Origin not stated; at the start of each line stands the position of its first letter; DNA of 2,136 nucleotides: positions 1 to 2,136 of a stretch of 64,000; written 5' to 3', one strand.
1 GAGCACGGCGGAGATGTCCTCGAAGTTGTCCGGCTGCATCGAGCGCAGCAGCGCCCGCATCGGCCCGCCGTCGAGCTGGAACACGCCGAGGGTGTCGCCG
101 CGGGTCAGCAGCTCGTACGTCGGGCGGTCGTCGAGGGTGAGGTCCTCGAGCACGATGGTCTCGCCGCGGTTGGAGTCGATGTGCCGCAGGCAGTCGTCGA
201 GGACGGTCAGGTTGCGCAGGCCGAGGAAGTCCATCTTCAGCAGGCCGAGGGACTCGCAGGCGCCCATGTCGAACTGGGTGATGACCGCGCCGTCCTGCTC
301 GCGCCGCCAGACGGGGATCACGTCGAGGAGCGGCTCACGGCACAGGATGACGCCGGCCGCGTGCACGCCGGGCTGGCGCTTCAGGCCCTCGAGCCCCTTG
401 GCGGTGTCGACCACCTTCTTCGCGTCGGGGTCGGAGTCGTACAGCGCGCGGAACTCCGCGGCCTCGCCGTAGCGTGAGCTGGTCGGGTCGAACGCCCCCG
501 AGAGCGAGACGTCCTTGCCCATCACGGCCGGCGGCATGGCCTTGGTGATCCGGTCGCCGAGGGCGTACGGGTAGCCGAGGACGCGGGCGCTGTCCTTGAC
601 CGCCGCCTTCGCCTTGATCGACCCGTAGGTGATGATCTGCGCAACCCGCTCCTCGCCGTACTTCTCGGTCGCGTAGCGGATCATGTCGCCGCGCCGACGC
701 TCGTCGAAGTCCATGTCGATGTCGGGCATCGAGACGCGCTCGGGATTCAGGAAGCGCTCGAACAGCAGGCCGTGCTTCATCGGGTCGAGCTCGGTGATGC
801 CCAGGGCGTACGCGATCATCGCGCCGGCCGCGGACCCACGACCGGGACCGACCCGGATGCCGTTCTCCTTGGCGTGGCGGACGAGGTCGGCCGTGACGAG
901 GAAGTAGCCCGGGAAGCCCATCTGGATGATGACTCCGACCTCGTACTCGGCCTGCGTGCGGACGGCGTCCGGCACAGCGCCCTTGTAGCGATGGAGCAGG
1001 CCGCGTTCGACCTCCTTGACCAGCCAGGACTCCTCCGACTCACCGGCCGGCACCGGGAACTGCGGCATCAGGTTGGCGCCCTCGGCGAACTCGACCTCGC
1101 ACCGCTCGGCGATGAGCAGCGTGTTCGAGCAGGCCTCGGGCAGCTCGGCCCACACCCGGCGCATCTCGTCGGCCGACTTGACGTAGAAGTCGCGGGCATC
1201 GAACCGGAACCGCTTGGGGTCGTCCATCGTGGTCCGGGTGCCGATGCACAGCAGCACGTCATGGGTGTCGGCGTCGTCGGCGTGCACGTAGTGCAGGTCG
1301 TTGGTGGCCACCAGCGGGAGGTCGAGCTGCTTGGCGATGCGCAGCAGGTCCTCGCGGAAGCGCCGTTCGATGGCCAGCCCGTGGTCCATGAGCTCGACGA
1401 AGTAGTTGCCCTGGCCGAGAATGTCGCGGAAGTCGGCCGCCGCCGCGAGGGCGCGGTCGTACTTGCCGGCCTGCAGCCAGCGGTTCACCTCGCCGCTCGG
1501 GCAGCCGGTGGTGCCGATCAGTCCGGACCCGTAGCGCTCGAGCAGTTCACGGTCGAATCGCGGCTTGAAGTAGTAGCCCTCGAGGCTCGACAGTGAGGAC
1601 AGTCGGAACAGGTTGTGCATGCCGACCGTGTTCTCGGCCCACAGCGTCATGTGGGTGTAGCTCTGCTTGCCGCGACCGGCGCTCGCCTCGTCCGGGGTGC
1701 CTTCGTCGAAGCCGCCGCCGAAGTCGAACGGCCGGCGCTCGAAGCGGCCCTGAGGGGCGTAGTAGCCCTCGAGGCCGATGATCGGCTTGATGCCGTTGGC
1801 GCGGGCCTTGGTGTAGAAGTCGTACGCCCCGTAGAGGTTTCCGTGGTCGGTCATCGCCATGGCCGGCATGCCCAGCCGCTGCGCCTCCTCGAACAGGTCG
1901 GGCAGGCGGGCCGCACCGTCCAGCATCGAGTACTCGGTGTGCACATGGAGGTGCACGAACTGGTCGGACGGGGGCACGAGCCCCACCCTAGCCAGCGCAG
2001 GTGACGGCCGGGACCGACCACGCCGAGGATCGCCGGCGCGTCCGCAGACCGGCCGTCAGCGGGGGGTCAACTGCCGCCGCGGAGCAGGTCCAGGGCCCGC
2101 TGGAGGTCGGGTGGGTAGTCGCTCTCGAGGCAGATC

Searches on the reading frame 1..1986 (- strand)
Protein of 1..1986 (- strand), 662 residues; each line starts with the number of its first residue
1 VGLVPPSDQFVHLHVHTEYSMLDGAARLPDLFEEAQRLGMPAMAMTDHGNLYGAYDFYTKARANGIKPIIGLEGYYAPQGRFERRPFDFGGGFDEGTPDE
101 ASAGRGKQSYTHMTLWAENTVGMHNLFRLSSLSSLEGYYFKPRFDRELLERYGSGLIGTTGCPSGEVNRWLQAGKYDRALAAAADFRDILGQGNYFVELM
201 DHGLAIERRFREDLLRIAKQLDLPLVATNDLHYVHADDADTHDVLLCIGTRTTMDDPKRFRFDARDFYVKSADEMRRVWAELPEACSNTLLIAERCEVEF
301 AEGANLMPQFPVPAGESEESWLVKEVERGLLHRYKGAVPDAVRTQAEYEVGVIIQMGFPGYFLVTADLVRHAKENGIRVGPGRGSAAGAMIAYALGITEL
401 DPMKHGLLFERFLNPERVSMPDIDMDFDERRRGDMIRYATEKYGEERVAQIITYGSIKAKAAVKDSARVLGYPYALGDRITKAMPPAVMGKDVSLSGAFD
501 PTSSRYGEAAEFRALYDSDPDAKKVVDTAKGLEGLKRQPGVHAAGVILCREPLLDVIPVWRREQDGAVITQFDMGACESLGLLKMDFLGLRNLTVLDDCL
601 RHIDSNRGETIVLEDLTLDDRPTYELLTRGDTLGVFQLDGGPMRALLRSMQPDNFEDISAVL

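Call 86: search_protein_families(library=pfam, proteins=[window:1-1986:-], max_evalue=0.0001)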
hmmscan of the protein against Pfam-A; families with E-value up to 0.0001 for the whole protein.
window:1-1986:- (662 aa): 3 families
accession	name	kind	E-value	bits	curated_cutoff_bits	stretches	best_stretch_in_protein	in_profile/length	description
PF07733.18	DNA_pol3_alpha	-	1.7e-97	326.5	23.9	1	321-589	2-260/260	Bacterial DNA polymerase III alpha NTPase domain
PF02811.25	PHP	-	1.4e-50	172.3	26.4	1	12-202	1-164/164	PHP domain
PF17657.6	DNA_pol3_finger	-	4.8e-18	65.5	22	1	592-661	1-70/166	Bacterial DNA polymerase III alpha subunit finger domain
